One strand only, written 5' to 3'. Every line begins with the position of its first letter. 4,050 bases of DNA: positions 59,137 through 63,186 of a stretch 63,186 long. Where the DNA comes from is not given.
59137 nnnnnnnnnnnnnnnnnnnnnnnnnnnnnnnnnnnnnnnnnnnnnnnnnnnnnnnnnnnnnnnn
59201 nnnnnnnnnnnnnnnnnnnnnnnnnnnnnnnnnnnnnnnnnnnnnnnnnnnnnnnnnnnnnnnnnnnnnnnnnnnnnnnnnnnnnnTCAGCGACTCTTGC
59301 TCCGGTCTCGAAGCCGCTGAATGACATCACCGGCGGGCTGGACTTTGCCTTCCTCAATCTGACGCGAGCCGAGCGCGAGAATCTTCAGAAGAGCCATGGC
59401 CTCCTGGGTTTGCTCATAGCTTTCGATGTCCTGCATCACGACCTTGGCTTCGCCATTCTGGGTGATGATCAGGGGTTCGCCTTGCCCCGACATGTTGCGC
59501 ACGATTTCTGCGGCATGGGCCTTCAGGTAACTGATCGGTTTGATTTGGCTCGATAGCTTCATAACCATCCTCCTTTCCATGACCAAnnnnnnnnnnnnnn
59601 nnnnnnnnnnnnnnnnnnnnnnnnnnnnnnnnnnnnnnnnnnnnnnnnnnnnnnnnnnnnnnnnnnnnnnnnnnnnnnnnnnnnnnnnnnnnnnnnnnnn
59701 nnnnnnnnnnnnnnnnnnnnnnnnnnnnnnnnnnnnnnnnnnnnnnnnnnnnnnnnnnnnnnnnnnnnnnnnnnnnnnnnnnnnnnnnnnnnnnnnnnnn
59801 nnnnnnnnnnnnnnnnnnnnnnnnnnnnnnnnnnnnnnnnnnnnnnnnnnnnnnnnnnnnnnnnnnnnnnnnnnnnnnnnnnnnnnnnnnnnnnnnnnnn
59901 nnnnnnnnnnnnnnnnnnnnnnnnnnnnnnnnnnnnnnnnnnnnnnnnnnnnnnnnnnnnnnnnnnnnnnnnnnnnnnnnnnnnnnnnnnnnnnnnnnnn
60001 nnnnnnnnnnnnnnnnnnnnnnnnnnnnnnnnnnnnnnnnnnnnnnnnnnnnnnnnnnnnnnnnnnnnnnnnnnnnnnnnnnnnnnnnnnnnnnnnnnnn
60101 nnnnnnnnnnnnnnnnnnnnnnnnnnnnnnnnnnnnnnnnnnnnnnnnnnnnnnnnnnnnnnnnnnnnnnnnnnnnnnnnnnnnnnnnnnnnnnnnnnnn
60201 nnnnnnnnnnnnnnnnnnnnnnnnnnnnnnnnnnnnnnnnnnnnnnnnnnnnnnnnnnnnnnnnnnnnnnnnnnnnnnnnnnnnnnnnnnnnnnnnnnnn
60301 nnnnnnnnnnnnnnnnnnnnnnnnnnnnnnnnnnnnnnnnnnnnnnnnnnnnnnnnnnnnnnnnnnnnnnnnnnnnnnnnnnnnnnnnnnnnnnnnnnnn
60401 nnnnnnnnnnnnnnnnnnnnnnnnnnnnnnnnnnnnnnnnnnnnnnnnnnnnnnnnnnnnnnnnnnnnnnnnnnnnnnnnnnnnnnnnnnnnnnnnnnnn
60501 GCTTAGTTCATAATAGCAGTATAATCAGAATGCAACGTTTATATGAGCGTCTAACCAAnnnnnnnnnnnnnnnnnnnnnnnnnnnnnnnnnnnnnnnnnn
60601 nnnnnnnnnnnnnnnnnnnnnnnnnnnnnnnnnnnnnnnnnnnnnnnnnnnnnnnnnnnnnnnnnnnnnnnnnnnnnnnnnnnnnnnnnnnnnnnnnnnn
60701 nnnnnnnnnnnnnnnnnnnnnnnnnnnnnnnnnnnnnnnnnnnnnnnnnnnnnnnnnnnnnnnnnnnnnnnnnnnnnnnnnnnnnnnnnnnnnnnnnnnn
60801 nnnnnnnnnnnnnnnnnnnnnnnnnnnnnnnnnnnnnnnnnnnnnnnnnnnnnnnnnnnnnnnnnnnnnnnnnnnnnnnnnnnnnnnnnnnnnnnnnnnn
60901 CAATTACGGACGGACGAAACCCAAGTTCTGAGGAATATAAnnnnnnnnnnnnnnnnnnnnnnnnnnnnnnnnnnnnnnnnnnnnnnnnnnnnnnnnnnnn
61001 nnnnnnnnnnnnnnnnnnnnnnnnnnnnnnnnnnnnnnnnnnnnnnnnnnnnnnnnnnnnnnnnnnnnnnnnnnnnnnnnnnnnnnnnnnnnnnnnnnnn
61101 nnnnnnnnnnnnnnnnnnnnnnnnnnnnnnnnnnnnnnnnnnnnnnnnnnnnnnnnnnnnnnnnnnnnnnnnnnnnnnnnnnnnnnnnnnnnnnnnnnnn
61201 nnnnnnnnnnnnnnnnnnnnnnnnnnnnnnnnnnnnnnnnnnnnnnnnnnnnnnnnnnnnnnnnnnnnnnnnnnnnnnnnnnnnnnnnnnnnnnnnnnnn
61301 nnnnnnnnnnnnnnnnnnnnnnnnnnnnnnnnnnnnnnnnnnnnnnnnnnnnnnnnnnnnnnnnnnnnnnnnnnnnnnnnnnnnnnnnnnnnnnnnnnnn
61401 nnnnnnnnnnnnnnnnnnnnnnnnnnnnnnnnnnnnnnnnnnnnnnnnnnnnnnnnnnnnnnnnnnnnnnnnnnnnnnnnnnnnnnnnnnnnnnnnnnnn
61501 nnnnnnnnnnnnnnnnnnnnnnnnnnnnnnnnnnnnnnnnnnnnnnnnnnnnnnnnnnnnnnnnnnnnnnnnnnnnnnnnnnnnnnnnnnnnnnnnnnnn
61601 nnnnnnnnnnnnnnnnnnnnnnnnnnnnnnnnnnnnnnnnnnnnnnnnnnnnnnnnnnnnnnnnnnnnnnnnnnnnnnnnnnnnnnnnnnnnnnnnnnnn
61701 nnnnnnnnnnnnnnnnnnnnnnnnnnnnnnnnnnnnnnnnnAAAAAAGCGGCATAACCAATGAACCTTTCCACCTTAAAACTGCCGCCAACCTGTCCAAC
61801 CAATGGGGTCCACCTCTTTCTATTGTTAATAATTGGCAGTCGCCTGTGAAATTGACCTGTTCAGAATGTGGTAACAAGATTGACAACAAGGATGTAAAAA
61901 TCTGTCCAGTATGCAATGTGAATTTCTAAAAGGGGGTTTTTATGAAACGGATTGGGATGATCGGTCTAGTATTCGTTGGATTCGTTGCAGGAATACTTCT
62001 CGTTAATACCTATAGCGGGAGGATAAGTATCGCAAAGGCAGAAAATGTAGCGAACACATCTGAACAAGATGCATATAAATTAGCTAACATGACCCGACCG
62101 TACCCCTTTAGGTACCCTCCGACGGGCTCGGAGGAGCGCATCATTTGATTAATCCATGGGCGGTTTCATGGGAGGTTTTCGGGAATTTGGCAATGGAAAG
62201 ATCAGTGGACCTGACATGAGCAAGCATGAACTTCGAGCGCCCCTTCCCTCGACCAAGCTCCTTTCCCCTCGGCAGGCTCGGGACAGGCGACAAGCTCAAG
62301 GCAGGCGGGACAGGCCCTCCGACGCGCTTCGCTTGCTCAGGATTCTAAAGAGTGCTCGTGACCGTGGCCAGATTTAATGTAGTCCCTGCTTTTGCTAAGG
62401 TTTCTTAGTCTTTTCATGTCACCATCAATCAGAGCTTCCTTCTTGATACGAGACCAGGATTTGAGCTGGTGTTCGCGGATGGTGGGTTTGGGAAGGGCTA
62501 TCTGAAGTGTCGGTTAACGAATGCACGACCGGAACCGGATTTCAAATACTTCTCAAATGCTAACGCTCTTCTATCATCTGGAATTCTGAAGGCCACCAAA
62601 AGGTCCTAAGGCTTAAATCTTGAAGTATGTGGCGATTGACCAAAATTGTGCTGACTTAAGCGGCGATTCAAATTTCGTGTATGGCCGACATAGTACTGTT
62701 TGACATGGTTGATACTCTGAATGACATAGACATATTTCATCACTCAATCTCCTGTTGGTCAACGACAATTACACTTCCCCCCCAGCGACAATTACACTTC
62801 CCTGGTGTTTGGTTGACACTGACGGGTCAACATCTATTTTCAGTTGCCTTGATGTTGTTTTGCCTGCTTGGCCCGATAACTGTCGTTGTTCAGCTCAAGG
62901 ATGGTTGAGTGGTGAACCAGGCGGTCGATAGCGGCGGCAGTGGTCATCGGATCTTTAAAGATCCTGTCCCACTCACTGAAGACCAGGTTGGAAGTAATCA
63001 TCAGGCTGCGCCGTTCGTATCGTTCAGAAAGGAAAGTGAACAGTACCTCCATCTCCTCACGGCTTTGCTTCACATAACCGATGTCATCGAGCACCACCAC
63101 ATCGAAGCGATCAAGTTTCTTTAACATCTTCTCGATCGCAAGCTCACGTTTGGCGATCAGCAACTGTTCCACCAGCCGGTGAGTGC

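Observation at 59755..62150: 2.4-kb low-GC island encoding an RHH-domain protein, a BamE-like lipoprotein and a DUF4145/HEPN-like protein: candidate undescribed defence/abortive-infection module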

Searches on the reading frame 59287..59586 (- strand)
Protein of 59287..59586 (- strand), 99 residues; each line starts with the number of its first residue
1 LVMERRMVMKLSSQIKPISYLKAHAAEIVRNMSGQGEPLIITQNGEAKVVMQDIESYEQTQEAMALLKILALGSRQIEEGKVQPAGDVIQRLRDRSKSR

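Call 3: search_protein_families(library=pfam, proteins=[window:59287-59586:-], max_evalue=1)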
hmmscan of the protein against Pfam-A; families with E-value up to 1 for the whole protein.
window:59287-59586:- (99 aa): 2 families
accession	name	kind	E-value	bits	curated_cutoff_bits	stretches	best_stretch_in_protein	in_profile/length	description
PF02604.26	PhdYeFM_antitox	-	2.6e-16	59.6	29.8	1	14-81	2-69/74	Antitoxin Phd_YefM, type II toxin-antitoxin system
PF25342.1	GT_PLOD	-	0.077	12.6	27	1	9-60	187-238/246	PLOD GT domain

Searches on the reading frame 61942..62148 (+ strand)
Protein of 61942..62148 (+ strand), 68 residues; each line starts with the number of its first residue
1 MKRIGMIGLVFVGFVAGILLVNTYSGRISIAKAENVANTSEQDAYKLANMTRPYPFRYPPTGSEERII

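Call 3: search_protein_families(library=pfam, proteins=[window:61942-62148:+], max_evalue=1)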
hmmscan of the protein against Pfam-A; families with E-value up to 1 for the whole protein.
window:61942-62148:+ (68 aa): 0 families

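Call 4: search_protein_families(library=padloc, proteins=[window:61942-62148:+], max_evalue=1)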
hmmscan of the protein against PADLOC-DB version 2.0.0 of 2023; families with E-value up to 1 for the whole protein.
window:61942-62148:+ (68 aa): 0 families

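Call 5: search_protein_families(library=ncbifam, proteins=[window:61942-62148:+], max_evalue=1)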
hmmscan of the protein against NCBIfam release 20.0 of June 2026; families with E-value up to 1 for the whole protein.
window:61942-62148:+ (68 aa): 1 family
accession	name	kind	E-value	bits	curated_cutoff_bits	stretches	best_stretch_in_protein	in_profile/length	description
TIGR04429.1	Phr_nterm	subfamily_domain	0.025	15.1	25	1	1-23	1-25/28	Phr family secreted Rap phosphatase inhibitor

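Call 72: search_protein_families(library=phrogs, proteins=[window:61942-62148:+], max_evalue=0.01)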
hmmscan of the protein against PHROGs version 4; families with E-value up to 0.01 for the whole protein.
window:61942-62148:+ (68 aa): 0 families

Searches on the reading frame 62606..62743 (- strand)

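Call 3: search_protein_families(library=pfam, proteins=[window:62606-62743:-], max_evalue=1)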
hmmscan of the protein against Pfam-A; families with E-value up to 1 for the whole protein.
window:62606-62743:- (45 aa): 2 families
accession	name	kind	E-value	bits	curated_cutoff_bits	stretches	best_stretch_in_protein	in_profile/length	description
PF01541.30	GIY-YIG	-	8.7e-10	39.2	22.6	1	2-43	1-41/78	GIY-YIG catalytic domain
PF10544.15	T5orf172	-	4.1e-05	24.5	20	1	4-38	2-37/101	T5orf172 domain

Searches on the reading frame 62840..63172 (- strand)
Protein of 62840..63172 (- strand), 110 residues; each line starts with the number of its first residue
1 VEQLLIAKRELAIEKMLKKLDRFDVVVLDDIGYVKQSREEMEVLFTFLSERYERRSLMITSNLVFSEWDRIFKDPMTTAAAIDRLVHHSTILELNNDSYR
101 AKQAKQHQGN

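Call 3: search_protein_families(library=pfam, proteins=[window:62840-63172:-], max_evalue=1)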
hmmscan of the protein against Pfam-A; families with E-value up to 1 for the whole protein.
window:62840-63172:- (110 aa): 2 families
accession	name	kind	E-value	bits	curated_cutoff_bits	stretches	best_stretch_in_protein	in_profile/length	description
PF01695.23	IstB_IS21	-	1.3e-31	110.4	24.1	1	2-106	133-237/238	IstB-like ATP binding protein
PF00308.24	Bac_DnaA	-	0.03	15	23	1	7-61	82-137/162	Bacterial DnaA ATPAse domain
